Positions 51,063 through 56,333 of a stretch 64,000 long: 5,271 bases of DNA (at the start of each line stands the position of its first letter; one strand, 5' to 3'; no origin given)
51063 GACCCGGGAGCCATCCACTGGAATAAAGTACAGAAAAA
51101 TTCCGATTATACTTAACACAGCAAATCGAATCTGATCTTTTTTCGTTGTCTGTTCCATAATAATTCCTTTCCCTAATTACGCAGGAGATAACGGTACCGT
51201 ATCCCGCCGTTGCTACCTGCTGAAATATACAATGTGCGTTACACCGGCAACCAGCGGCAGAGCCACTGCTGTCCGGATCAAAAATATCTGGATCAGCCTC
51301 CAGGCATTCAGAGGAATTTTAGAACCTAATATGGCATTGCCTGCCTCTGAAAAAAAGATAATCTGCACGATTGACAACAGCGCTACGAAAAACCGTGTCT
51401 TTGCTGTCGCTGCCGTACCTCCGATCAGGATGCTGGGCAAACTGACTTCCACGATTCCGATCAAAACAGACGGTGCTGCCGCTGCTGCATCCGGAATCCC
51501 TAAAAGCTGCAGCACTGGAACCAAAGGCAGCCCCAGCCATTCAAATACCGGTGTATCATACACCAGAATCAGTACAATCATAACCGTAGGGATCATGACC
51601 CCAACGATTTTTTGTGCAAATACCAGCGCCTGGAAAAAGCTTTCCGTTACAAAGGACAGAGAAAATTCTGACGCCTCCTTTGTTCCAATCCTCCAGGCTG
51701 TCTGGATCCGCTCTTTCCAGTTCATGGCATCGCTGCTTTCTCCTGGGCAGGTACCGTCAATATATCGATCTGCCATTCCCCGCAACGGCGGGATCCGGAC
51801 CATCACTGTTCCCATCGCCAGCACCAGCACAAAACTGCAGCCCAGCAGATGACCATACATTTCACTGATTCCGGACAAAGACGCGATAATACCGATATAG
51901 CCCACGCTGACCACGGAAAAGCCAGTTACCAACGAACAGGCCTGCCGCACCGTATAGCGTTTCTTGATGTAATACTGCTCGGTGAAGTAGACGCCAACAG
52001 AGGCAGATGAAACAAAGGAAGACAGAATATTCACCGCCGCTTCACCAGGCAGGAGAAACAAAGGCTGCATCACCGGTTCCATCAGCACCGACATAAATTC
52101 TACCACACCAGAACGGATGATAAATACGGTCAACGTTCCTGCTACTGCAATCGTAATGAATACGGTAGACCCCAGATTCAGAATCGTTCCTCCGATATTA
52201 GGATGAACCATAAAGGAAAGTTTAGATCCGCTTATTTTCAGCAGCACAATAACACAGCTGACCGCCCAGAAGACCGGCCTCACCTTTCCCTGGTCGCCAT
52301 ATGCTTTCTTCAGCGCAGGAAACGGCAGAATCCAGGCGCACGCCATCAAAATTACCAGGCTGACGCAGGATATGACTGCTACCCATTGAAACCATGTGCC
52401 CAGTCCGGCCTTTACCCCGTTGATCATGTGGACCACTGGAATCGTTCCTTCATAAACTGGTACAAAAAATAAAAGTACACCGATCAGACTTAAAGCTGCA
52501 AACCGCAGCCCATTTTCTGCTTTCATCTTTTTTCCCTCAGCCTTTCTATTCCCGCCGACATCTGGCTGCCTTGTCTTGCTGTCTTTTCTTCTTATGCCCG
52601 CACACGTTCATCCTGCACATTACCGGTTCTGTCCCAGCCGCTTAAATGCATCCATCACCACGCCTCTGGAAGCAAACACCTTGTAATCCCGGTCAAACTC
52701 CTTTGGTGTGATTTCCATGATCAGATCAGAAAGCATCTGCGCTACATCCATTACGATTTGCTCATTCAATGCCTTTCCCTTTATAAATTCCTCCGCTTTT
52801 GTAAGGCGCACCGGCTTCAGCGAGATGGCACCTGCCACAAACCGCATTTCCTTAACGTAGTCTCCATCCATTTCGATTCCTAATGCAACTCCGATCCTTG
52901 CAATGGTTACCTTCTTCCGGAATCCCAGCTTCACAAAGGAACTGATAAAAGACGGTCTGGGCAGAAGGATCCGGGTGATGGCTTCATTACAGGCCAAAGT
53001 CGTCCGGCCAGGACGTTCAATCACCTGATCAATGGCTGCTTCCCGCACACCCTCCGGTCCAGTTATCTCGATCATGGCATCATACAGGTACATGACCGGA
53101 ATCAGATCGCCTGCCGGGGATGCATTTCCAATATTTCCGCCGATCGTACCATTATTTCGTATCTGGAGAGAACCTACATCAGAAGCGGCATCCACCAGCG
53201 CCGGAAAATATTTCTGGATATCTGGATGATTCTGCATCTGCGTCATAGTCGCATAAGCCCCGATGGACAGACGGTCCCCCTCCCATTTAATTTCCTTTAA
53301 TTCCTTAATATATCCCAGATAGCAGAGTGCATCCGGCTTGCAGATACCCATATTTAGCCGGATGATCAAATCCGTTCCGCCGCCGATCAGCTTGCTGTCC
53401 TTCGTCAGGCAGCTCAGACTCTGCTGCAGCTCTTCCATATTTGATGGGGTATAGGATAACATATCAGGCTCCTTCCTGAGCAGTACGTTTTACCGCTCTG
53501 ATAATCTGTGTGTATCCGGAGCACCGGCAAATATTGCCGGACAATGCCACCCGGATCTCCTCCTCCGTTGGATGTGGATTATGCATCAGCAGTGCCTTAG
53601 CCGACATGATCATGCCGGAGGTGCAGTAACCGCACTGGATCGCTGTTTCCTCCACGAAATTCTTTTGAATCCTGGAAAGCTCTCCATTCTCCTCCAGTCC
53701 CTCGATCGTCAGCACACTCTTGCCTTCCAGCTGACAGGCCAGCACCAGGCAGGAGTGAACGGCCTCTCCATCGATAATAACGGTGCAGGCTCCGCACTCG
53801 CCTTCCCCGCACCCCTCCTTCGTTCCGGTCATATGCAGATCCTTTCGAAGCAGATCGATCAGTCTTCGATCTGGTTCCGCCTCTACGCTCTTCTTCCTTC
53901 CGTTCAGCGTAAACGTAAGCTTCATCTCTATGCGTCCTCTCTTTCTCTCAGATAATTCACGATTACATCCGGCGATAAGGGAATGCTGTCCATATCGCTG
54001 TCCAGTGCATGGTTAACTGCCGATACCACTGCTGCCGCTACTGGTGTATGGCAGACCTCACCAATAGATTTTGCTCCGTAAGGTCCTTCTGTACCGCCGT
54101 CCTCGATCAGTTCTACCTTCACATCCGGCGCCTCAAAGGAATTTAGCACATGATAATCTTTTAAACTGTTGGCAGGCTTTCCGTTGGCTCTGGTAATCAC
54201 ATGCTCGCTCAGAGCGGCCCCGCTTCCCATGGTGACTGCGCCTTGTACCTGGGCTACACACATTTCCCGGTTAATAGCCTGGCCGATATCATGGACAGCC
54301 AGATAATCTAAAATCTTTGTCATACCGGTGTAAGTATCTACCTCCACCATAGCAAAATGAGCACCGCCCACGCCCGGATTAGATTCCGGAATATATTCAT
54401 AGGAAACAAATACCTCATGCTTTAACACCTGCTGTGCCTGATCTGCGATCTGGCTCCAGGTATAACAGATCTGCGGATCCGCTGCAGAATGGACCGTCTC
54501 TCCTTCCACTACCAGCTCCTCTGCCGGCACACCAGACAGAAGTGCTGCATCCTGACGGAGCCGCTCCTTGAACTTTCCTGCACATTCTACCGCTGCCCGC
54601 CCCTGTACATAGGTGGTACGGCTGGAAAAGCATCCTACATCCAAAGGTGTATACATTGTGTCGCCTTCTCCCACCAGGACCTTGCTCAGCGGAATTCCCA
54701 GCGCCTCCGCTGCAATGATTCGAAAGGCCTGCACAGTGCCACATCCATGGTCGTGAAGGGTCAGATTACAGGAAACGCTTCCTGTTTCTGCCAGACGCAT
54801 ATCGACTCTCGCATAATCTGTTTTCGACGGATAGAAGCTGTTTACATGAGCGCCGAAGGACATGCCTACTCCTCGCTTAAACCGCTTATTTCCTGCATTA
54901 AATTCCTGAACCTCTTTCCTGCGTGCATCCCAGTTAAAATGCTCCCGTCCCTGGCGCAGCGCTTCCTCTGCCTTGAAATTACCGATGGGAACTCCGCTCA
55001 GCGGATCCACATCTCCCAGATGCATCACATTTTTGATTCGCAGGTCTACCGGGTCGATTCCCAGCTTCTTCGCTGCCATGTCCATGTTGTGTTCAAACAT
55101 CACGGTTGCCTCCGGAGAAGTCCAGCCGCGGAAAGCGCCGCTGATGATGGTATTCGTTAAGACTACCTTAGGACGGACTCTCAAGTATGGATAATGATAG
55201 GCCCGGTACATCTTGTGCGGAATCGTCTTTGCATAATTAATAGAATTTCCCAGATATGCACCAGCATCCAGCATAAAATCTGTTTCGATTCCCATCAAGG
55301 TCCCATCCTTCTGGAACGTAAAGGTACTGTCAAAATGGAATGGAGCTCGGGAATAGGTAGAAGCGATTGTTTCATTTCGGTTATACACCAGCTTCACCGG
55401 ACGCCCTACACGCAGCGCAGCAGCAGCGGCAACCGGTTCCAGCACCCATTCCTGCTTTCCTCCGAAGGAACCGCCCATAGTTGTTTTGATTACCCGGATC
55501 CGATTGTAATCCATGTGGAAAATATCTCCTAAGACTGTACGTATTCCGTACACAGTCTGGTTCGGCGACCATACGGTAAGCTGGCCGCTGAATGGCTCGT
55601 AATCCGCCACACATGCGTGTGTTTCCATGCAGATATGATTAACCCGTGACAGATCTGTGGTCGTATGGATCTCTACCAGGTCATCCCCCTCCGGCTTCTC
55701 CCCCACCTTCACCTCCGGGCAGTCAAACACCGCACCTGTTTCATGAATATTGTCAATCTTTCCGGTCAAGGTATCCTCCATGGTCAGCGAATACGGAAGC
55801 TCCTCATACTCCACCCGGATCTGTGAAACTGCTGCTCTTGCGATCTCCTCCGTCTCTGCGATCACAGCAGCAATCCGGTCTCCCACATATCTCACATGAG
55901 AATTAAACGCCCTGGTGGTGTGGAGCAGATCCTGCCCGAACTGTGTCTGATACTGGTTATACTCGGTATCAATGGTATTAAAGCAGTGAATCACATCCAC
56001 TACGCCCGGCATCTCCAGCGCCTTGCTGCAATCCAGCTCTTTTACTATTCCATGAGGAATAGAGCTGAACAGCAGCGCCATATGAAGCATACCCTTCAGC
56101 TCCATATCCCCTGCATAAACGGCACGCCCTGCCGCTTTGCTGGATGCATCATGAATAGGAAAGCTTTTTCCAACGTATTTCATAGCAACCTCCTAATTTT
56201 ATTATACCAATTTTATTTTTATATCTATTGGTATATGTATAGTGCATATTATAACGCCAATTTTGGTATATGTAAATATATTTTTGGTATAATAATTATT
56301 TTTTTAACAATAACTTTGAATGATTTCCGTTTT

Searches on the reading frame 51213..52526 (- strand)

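Call 86: search_protein_families(library=pfam, proteins=[window:51213-52526:-], max_evalue=0.00001)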
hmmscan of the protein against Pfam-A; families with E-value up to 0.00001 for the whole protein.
window:51213-52526:- (437 aa): 1 family
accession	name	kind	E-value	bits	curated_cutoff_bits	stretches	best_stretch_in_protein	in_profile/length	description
PF07670.19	Gate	-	4e-13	50.2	29.6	1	121-220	3-103/104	Nucleoside recognition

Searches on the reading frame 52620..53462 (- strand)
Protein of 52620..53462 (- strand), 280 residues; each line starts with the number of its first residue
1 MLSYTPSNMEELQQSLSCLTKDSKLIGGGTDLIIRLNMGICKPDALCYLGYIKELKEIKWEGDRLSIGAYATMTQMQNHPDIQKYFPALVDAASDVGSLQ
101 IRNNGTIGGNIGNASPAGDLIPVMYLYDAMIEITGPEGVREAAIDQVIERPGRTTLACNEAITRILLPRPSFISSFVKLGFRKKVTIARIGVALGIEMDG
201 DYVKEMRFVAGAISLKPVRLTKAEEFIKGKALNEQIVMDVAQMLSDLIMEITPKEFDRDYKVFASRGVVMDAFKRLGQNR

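Call 86: search_protein_families(library=pfam, proteins=[window:52620-53462:-], max_evalue=0.00001)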
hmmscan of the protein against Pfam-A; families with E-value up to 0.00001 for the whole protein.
window:52620-53462:- (280 aa): 2 families
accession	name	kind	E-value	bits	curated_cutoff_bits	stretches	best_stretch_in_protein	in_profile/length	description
PF00941.27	FAD_binding_5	-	1.6e-40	139.1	27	1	4-169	6-169/170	FAD binding domain in molybdopterin dehydrogenase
PF03450.22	CO_deh_flav_C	-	2.7e-10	40.7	25.5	1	181-270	7-96/102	CO dehydrogenase flavoprotein C-terminal domain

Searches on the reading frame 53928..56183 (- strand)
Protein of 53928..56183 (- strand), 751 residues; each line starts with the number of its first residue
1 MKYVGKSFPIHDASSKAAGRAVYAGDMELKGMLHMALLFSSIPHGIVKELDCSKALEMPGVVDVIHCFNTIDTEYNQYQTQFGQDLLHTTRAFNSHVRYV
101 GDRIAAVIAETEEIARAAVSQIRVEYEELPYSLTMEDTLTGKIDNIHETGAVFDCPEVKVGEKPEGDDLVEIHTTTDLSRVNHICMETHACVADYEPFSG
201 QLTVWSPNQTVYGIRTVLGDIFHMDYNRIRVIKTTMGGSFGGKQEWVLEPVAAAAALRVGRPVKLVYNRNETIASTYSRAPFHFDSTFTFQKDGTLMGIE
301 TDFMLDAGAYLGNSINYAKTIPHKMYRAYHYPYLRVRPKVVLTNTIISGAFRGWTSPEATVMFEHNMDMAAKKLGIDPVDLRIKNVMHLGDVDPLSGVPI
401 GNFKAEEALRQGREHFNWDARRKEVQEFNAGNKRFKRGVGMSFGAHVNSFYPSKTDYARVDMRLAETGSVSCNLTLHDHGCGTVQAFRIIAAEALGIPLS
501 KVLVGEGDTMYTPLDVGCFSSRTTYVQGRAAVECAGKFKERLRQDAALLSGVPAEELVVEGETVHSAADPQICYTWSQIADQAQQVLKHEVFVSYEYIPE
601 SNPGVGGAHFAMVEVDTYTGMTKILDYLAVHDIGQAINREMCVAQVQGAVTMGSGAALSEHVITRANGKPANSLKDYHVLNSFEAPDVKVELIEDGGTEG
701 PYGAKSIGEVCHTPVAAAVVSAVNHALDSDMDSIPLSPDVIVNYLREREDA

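Call 85: search_protein_families(library=pfam, proteins=[window:53928-56183:-], max_evalue=0.00001)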
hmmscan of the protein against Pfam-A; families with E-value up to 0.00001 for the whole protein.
window:53928-56183:- (751 aa): 3 families
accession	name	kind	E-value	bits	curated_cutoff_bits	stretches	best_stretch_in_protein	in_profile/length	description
PF02738.23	MoCoBD_1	-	5.4e-65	219.3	27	1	168-386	26-244/244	Molybdopterin cofactor-binding domain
PF20256.3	MoCoBD_2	-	5.1e-60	203.8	27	1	412-682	2-279/283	Molybdopterin cofactor-binding domain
PF01315.27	Ald_Xan_dh_C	-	5.3e-25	88.3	31.3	1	19-130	2-110/110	Aldehyde oxidase and xanthine dehydrogenase, a/b hammerhead domain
